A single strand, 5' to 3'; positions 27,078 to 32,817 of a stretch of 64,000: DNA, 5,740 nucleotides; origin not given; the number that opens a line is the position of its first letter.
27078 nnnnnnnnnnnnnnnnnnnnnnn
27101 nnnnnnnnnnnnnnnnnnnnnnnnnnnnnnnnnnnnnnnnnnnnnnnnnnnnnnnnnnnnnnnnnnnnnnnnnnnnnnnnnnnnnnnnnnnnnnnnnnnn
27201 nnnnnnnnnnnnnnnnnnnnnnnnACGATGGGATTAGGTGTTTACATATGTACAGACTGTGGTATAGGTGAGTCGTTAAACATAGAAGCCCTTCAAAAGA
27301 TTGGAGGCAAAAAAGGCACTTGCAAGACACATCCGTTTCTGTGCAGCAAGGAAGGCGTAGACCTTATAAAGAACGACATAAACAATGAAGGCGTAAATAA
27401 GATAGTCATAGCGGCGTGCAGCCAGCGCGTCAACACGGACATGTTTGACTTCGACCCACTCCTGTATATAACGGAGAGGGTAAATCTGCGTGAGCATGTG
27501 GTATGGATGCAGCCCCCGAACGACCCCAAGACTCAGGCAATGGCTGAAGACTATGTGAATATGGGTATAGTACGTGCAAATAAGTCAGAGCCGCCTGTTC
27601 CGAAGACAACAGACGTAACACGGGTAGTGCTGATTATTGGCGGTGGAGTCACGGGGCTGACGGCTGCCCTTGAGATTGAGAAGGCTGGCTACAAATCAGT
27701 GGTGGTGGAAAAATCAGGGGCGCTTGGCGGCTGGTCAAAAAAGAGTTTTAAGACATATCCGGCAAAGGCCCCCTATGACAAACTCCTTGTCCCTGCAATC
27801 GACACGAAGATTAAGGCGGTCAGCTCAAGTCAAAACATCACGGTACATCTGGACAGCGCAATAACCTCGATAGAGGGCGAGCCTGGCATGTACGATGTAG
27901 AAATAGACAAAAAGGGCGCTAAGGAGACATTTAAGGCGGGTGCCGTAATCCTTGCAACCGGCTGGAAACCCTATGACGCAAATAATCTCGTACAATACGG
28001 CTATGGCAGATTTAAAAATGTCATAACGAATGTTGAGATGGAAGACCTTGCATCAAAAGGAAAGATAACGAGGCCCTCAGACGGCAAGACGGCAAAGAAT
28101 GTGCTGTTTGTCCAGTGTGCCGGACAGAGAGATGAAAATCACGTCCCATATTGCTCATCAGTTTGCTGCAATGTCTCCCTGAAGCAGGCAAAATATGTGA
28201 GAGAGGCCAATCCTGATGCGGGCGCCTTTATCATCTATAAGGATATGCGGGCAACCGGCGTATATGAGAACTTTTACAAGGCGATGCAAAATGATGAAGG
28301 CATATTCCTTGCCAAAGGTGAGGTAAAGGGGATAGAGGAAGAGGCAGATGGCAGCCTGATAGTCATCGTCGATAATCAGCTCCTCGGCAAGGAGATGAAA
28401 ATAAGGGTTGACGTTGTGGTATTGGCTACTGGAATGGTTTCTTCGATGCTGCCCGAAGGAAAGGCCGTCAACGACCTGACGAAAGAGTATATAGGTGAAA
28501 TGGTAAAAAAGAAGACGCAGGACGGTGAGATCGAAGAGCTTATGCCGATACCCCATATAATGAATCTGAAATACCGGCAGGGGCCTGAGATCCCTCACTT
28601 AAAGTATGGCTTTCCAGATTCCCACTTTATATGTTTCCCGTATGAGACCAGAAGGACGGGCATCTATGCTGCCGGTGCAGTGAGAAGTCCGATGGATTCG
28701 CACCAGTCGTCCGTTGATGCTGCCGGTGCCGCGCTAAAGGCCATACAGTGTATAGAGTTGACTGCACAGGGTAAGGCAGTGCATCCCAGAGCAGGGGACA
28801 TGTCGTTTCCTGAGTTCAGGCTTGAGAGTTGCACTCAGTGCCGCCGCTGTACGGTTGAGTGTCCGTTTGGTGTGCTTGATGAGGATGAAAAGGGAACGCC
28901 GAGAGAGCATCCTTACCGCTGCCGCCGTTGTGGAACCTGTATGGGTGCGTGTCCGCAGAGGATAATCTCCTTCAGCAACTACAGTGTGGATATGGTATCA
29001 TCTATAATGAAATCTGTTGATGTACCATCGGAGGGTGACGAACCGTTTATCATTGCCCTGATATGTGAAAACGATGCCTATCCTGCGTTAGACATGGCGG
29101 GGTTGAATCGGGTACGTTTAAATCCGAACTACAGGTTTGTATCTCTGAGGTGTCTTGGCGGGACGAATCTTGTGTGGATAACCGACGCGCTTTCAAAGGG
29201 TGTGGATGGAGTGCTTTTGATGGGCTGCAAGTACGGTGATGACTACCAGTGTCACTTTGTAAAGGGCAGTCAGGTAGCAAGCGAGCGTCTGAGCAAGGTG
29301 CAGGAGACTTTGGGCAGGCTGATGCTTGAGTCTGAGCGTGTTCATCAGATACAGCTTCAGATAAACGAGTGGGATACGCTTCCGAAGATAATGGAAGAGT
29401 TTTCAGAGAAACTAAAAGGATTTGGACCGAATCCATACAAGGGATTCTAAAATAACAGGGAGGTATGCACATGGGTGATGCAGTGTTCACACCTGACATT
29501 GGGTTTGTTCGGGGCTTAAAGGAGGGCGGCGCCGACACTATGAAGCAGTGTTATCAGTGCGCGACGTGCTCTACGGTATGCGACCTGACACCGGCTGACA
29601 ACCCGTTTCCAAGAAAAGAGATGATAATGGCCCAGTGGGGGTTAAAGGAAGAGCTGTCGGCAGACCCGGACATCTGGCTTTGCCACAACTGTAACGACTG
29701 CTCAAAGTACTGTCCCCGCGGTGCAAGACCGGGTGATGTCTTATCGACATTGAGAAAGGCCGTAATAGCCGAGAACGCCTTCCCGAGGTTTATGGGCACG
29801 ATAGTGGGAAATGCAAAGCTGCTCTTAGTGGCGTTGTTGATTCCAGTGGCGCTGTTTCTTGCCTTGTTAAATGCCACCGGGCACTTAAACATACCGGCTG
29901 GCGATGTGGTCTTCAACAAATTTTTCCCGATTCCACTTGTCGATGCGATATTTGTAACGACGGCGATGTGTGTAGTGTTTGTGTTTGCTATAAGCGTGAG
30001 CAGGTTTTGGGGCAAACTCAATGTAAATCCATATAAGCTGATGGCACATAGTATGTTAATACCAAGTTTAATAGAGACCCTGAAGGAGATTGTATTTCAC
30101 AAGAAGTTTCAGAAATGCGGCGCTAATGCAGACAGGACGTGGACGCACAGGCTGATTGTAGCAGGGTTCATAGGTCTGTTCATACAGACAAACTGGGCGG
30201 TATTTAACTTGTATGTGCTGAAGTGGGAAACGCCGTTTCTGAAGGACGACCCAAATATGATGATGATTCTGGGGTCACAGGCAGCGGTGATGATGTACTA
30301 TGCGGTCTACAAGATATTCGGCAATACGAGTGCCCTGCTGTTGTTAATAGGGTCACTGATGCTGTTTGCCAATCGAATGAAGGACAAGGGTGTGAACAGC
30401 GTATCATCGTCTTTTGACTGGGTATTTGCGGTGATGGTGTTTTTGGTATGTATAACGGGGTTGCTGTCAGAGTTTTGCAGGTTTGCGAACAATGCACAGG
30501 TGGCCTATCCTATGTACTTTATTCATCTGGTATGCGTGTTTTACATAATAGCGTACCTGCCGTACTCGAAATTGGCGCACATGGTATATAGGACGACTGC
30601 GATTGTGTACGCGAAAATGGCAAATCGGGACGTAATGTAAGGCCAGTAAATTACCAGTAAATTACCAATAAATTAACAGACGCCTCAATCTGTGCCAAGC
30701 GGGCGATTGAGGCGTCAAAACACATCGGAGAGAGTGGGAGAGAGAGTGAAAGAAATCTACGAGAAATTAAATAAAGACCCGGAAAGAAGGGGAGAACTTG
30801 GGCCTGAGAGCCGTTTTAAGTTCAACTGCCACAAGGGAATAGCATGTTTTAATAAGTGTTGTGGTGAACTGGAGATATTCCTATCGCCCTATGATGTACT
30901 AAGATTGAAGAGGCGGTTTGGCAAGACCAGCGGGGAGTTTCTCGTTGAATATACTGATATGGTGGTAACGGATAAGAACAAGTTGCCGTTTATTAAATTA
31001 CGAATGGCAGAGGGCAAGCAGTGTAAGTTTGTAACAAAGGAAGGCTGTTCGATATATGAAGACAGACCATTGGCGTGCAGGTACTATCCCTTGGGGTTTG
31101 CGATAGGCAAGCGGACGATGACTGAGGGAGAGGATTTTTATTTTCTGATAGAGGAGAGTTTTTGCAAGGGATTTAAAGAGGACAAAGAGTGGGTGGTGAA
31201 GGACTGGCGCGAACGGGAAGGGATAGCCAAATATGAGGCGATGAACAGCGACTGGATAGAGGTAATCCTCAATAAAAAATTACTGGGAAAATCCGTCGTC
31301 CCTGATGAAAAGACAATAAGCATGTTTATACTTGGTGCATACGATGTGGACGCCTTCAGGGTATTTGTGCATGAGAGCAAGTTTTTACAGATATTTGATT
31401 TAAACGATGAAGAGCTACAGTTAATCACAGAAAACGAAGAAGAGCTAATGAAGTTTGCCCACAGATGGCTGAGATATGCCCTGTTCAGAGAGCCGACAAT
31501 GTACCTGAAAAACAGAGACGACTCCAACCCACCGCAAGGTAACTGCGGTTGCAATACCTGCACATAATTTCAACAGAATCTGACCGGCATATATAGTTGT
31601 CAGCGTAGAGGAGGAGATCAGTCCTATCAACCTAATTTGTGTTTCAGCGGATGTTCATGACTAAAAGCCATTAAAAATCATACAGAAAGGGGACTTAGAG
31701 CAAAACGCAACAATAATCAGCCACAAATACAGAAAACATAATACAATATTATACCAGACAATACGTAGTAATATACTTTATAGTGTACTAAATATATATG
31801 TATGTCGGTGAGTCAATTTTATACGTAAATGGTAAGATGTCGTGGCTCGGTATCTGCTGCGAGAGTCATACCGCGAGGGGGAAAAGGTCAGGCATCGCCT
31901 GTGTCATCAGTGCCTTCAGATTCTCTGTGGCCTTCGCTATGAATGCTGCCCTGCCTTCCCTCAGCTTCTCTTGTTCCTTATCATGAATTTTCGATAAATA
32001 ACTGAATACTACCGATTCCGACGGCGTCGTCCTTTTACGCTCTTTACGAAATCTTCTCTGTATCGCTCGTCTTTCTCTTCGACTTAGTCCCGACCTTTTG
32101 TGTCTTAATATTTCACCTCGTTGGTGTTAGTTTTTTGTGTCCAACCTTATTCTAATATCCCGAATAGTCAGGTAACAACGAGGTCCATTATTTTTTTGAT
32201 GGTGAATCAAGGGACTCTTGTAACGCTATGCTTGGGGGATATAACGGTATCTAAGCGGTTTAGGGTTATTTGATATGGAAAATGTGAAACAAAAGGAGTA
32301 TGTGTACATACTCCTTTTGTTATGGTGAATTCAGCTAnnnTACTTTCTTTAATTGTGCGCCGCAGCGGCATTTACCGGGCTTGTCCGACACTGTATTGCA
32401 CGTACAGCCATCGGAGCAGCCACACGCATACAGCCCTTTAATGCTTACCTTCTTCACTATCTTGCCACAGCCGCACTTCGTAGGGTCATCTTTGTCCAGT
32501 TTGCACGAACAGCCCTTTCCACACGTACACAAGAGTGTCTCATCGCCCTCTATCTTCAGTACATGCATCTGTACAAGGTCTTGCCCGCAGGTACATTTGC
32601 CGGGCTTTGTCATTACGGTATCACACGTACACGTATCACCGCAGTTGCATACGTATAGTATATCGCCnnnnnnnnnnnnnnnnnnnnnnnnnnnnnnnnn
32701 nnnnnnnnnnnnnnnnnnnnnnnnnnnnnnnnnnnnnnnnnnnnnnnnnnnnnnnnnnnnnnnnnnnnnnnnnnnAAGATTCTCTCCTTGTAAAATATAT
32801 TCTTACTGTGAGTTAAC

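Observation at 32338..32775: Exported metallothionein-like protein: 18 Cys as three (CxC)3 repeats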

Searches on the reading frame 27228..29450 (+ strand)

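Call 17: search_protein_families(library=pfam, proteins=[window:27228-29450:+], max_evalue=0.00001)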
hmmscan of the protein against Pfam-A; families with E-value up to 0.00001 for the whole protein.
window:27228-29450:+ (740 aa): 12 families
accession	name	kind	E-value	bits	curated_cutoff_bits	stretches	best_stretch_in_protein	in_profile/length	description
PF02662.21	FlpD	-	1.2e-37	129.1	22.3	1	608-733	1-123/123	Methyl-viologen-reducing hydrogenase, delta subunit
PF07992.20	Pyr_redox_2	-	8.7e-14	52.1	26.1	1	134-253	3-115/291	Pyridine nucleotide-disulphide oxidoreductase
PF01266.30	DAO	-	1.2e-11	45.2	27.9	1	134-174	2-43/353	FAD dependent oxidoreductase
PF13738.12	Pyr_redox_3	-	1.5e-08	34.7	30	0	135-179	1-41/305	Pyridine nucleotide-disulphide oxidoreductase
PF13187.11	Fer4_9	-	3.2e-08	33.9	27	1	535-579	2-51/52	4Fe-4S dicluster domain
PF13237.11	Fer4_10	-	6.3e-08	32.9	25.5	1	532-576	6-53/53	4Fe-4S dicluster domain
PF13450.12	NAD_binding_8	-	1.4e-06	28.9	21.9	1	136-171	1-36/68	NAD(P)-binding Rossmann-like domain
PF03486.20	HI0933_like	-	1.6e-06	28.2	50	0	134-167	3-36/244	HI0933-like protein Rossmann domain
PF00890.30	FAD_binding_2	-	1.9e-06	27.8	20.4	1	134-171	2-39/414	FAD binding domain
PF12837.12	Fer4_6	-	2.4e-06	27.7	25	1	527-550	1-24/24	4Fe-4S binding domain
PF00037.32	Fer4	-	8.8e-06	25.8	21.1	0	562-580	5-23/24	4Fe-4S binding domain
PF12797.12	Fer4_2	-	9.6e-06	25.7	24.5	0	530-547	5-22/22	4Fe-4S binding domain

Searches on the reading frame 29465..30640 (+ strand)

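Call 17: search_protein_families(library=pfam, proteins=[window:29465-30640:+], max_evalue=0.00001)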
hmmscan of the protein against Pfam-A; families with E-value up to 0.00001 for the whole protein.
window:29465-30640:+ (391 aa): 4 families
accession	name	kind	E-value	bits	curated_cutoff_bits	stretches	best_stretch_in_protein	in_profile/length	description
PF13183.11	Fer4_8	-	3.4e-08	34.4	27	1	26-86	2-67/68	4Fe-4S dicluster domain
PF02665.19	Nitrate_red_gam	-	1.1e-07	32.1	22.9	1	268-338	75-143/217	Nitrate reductase gamma subunit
PF13534.11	Fer4_17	-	8.6e-07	29.9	22.2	1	28-86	1-59/61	4Fe-4S dicluster domain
PF13187.11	Fer4_9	-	5.6e-06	26.7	27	0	28-87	1-51/52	4Fe-4S dicluster domain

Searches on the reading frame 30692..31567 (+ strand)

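Call 17: search_protein_families(library=pfam, proteins=[window:30692-31567:+], max_evalue=0.00001)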
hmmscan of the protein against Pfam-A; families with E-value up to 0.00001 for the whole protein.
window:30692-31567:+ (291 aa): 1 family
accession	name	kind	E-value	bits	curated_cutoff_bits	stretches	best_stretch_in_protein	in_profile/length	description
PF03692.20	CxxCxxCC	-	3.9e-10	40.7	23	1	46-147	2-73/85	Putative zinc- or iron-chelating domain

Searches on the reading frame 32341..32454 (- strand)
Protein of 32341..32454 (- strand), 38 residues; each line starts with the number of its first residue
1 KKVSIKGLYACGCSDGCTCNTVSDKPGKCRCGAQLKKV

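Call 62: predict_structure(alignment_id=A5)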
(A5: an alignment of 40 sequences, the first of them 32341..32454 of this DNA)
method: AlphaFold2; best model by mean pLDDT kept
length: 38 residues; sequences in the alignment: 40
mean_pLDDT: 81.7   pTM: 0.46
mean pLDDT of the five models: 81.7, 78.2, 77.2, 77.0, 67.3
residues with pLDDT >= 90: 0; 70-90: 34; 50-70: 4; < 50: 0
segments of 3 or more residues with pLDDT < 50: none
pLDDT, mean of each block of 10 residues (from residue 1): 73 80 88 87
secondary structure, 60 per line:
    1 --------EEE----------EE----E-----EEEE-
elements in order: E9-11 E34-37

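Call 65: fold_search(model_id=the predicted structure, library=pdb)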
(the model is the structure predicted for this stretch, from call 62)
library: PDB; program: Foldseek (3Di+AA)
matches with E <= 10: 14; with E <= 0.001: 0
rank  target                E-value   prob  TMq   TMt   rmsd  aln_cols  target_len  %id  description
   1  4typ_B                3.1e+00  0.15  0.48  0.12   3.4        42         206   21  Crystal structure of an adenylate kinase mutant--AKm1 (released 2014-11-26)
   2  4mkf_A                3.1e+00  0.15  0.49  0.11   3.3        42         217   21  Crystal structure of a stable adenylate kinase variant AKv3 (released 2014-03-26)
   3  4qbf                  3.5e+00  0.14  0.49  0.11   3.3        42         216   21  Crystal structure of a stable adenylate kinase variant AKlse2 (released 2014-06-25)
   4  2xmh_D                6.8e+00  0.04  0.31  0.09   6.4        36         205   14  The X-ray structure of CTP:inositol-1-phosphate cytidylyltransferase from Archaeoglobus fulgidus (released 2011-05-04)
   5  2xme_D                6.8e+00  0.03  0.31  0.10  10.3        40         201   12  The X-ray structure of CTP:inositol-1-phosphate cytidylyltransferase from Archaeoglobus fulgidus (released 2011-05-04)
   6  2xme_F                6.8e+00  0.03  0.31  0.10  10.3        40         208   12  The X-ray structure of CTP:inositol-1-phosphate cytidylyltransferase from Archaeoglobus fulgidus (released 2011-05-04)
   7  2xme_L                7.3e+00  0.03  0.31  0.10   6.4        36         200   14  The X-ray structure of CTP:inositol-1-phosphate cytidylyltransferase from Archaeoglobus fulgidus (released 2011-05-04)
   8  2xme_H                7.3e+00  0.03  0.31  0.10  10.2        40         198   12  The X-ray structure of CTP:inositol-1-phosphate cytidylyltransferase from Archaeoglobus fulgidus (released 2011-05-04)
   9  2xme_J                7.3e+00  0.03  0.31  0.10  10.3        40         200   12  The X-ray structure of CTP:inositol-1-phosphate cytidylyltransferase from Archaeoglobus fulgidus (released 2011-05-04)
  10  4typ_A                7.8e+00  0.08  0.47  0.12   3.3        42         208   21  Crystal structure of an adenylate kinase mutant--AKm1 (released 2014-11-26)
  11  2xme_G                9.0e+00  0.03  0.31  0.10   6.4        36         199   14  The X-ray structure of CTP:inositol-1-phosphate cytidylyltransferase from Archaeoglobus fulgidus (released 2011-05-04)
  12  2xme_I                9.0e+00  0.03  0.31  0.10   6.4        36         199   14  The X-ray structure of CTP:inositol-1-phosphate cytidylyltransferase from Archaeoglobus fulgidus (released 2011-05-04)
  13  2xme_A                9.0e+00  0.02  0.31  0.10  10.2        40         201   12  The X-ray structure of CTP:inositol-1-phosphate cytidylyltransferase from Archaeoglobus fulgidus (released 2011-05-04)
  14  8evc_B                9.6e+00  0.03  0.38  0.05   7.2        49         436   24  Cryo-EM structure of cGMP bound truncated human CNGA3/CNGB3 channel in lipid nanodisc, open state (released 2023-08-09)

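Call 73: search_protein_families(library=pfam, alignment_id=A6, max_evalue=10)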
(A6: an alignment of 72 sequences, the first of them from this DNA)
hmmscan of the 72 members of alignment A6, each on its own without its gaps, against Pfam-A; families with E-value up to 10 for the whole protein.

A. member 1, seq(31 aa): 1 family
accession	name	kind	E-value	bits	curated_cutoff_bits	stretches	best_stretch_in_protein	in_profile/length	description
PF19335.5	HMBD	-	0.026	14.9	23.6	1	13-30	9-27/28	Heavy metal binding domain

B. families by the number of members that match (of 72 scanned): 17 families
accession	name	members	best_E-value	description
PF07150.16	DUF1390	9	1.7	Protein of unknown function (DUF1390)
PF09082.15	DUF1922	6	0.41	Domain of unknown function (DUF1922)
PF02067.21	Metallothio_5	4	0.0029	Metallothionein family 5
PF19335.5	HMBD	3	0.00017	Heavy metal binding domain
PF07040.16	DUF1326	2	4.9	Protein of unknown function (DUF1326)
PF00415.24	RCC1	1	0.026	Regulator of chromosome condensation (RCC1) repeat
PF02957.21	TT_ORF2-like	1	0.14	TT viral ORF2-like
PF21364.3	EGF_FBN_1st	1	0.16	Fibrillin, first EGF domain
PF06839.17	Zn_ribbon_GRF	1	0.33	GRF zinc finger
PF23118.1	zf-C2H2_STOP2_C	1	0.47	STOP2-like, C2H2-type zinc finger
PF03604.18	Zn_ribbon_RPAB4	1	0.62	DNA directed RNA polymerase, 7 kDa subunit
PF12661.13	hEGF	1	0.63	Human growth factor-like EGF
PF19211.5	CoV_NSP2_N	1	0.85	Coronavirus replicase NSP2, N-terminal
PF15144.11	DUF4576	1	1.4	Domain of unknown function (DUF4576)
PF19052.5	BRINP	1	2.8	BMP/retinoic acid-inducible neural-specific protein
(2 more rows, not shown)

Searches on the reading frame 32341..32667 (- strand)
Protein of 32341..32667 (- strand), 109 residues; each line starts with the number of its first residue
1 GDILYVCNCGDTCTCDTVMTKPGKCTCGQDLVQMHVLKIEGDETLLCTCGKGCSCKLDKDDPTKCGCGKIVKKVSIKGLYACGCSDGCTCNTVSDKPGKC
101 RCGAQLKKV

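Call 74: search_dna_similar(query=window:32341-32667:-, collection=plasmids, mode=protein, max_evalue=0.001, max_rows=15)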
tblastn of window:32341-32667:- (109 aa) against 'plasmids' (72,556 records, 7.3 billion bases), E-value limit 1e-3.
No match.
